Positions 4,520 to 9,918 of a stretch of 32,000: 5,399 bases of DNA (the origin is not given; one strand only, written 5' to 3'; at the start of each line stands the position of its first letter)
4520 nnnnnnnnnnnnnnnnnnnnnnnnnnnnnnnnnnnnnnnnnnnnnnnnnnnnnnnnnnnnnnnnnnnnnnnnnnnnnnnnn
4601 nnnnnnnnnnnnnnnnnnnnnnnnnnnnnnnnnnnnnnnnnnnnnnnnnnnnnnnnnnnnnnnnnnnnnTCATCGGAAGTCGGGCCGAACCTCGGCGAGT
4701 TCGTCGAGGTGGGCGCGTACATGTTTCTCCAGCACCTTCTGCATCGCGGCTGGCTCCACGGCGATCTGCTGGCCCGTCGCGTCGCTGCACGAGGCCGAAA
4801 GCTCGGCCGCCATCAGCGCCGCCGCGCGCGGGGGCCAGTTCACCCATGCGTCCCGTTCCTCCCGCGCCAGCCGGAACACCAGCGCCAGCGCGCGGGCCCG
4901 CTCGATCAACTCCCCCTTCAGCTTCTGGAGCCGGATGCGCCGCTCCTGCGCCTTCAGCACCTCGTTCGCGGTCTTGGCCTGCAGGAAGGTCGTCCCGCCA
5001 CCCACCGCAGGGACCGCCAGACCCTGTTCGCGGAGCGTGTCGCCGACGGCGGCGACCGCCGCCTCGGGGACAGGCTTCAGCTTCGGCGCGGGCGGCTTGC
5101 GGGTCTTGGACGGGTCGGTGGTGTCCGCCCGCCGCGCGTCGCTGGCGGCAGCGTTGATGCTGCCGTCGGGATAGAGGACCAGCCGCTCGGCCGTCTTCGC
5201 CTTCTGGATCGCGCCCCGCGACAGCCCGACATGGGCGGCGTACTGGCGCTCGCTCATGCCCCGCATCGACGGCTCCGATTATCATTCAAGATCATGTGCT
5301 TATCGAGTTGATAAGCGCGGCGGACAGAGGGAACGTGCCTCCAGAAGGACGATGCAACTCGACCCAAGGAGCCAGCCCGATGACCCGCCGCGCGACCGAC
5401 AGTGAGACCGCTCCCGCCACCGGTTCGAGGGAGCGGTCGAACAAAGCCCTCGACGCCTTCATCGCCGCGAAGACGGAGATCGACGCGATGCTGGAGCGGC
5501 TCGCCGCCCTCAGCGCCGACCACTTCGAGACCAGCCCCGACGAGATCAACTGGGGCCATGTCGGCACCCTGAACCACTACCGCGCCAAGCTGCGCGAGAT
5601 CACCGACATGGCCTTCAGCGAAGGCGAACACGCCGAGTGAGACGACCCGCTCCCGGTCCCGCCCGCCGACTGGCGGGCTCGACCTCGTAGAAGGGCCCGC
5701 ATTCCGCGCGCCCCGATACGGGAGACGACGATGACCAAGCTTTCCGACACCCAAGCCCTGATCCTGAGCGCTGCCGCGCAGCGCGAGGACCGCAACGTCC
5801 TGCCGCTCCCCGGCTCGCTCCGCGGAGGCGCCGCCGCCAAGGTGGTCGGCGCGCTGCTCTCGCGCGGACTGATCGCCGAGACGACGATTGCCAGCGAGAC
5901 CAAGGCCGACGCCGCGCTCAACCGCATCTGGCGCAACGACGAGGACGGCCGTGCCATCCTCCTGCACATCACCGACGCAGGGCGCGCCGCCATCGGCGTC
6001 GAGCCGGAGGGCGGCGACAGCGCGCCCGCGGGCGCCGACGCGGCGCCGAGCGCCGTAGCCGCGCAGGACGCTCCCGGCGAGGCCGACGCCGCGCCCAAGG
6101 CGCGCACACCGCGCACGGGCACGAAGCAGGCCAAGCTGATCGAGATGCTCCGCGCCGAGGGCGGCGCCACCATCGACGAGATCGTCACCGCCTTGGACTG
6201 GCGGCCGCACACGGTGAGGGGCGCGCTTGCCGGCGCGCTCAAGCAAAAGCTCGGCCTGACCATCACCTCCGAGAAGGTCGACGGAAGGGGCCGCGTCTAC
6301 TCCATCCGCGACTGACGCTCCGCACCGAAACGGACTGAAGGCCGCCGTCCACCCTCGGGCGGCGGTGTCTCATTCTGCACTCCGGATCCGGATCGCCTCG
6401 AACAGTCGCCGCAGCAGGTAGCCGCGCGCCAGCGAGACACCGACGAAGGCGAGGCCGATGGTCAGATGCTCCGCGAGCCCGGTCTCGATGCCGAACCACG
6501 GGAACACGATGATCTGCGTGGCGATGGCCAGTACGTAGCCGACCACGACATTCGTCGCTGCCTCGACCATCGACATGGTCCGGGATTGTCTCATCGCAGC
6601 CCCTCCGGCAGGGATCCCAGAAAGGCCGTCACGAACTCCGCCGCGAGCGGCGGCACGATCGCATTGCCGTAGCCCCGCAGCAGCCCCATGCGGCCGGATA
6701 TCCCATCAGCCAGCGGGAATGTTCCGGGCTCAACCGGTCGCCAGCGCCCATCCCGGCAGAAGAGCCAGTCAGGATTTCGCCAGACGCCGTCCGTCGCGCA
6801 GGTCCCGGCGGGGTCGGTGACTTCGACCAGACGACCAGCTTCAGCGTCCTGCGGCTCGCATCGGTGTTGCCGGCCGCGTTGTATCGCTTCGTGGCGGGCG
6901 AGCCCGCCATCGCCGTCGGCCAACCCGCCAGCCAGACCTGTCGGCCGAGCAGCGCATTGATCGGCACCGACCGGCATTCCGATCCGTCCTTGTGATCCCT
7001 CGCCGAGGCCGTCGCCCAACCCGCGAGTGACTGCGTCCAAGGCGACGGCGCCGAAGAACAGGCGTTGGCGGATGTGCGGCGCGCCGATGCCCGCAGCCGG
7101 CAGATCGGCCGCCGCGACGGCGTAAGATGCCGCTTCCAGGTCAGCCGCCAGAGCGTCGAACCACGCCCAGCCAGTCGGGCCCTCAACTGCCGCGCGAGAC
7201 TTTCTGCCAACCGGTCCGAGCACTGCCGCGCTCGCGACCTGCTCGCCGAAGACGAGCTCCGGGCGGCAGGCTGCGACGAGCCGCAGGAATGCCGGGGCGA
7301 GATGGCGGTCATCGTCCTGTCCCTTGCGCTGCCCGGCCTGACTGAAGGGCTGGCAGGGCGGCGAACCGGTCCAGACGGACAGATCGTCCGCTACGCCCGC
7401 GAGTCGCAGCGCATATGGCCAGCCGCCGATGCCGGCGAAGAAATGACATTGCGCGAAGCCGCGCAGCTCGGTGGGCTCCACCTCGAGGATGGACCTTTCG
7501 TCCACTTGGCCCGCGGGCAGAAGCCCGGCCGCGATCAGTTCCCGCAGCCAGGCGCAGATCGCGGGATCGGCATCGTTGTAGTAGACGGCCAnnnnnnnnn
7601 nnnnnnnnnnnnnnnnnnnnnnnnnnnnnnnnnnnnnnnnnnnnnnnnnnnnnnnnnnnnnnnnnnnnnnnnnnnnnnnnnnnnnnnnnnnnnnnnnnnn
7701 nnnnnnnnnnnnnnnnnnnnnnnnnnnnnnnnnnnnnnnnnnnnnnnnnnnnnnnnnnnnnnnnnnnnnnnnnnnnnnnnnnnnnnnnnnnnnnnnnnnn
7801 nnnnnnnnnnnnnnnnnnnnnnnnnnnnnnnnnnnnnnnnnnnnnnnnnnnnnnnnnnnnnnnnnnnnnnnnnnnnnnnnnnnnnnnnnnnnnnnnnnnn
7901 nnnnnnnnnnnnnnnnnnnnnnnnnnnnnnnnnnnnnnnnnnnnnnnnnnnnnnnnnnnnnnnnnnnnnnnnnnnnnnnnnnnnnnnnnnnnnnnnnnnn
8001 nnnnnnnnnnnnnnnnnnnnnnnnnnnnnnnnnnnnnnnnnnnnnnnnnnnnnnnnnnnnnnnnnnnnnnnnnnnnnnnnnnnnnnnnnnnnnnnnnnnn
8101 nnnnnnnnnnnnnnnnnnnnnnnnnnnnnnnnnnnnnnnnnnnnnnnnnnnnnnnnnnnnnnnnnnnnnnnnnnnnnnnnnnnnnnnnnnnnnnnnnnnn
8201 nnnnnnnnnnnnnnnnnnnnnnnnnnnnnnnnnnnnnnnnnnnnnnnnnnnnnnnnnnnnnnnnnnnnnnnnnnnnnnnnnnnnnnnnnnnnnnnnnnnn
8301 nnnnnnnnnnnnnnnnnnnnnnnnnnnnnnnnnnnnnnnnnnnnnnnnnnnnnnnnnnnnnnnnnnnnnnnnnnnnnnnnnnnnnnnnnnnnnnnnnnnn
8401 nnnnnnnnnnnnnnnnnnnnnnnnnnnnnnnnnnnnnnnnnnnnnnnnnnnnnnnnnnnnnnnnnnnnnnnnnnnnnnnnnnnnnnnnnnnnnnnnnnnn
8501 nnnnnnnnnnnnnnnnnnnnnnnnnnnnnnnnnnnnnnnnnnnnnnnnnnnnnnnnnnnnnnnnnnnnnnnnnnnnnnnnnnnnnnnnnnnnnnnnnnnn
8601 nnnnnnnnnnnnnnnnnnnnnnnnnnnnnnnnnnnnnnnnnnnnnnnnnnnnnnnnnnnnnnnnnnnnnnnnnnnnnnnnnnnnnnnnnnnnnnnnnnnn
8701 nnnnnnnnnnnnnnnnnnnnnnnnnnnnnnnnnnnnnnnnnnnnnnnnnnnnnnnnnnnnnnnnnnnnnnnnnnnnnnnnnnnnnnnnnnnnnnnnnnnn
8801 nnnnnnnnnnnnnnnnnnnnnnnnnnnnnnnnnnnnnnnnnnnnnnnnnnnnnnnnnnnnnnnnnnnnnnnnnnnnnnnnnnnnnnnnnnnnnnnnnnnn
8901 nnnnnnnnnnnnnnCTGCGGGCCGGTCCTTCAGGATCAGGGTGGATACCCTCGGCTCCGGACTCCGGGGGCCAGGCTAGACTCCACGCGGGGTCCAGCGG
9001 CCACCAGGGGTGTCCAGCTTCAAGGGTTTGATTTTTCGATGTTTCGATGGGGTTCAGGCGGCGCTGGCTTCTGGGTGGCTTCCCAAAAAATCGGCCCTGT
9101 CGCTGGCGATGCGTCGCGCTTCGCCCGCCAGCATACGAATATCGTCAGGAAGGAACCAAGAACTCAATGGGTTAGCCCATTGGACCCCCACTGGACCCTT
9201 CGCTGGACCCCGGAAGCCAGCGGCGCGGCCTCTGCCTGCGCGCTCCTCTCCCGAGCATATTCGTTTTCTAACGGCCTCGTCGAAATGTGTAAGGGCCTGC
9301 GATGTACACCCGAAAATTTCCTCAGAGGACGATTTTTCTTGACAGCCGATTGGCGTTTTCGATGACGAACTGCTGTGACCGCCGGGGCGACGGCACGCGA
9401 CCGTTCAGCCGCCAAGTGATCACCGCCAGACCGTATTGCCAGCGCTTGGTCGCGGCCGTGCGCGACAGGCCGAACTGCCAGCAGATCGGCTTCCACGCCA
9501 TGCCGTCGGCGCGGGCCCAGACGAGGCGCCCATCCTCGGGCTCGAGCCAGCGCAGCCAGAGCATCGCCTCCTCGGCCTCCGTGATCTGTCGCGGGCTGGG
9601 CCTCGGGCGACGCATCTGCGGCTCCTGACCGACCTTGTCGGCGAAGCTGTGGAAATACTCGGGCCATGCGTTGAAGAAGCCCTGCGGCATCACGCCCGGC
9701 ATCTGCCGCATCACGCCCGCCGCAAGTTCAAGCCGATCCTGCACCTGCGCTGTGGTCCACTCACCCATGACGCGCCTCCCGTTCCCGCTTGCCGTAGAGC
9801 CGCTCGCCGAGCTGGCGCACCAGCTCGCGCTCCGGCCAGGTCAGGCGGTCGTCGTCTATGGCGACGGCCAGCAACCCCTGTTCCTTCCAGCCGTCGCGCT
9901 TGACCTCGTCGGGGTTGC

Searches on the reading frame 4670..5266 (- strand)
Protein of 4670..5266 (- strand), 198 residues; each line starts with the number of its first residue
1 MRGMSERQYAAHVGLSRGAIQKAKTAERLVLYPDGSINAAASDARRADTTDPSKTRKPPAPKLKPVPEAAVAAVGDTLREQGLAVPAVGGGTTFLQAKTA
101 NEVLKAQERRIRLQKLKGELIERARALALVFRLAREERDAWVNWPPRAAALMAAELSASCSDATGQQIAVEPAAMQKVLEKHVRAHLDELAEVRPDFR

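Call 68: search_protein_families(library=phrogs, proteins=[window:4670-5266:-], max_evalue=0.001)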
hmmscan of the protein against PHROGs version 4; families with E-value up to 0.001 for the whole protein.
window:4670-5266:- (198 aa): 1 family
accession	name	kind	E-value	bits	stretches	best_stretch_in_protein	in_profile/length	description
phrog_57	-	head and packaging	2.3e-30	106.9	1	1-197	10-176/199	terminase small subunit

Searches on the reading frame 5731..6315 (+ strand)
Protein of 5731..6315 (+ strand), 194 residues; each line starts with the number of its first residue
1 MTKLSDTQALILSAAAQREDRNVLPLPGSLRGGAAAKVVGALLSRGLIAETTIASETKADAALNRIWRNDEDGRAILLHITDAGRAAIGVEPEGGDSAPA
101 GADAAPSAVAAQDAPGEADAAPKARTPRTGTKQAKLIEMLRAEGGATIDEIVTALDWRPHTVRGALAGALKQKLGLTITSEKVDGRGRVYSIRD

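Call 68: search_protein_families(library=phrogs, proteins=[window:5731-6315:+], max_evalue=0.001)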
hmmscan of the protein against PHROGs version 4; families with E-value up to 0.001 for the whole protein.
window:5731-6315:+ (194 aa): 3 families
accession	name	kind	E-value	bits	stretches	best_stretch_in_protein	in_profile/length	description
phrog_10315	-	unknown function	1.4e-54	186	1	1-193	3-172/177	-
phrog_31231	-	unknown function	1.1e-08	36.4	1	121-192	61-135/138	-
phrog_7790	-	unknown function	6.6e-07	30.4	1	57-190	94-228/258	-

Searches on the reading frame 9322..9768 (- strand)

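Call 68: search_protein_families(library=phrogs, proteins=[window:9322-9768:-], max_evalue=0.001)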
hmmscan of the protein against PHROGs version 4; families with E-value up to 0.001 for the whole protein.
window:9322-9768:- (148 aa): 1 family
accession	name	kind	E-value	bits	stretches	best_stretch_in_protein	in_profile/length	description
phrog_6836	-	unknown function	7.3e-39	133.9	1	2-126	10-138/144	-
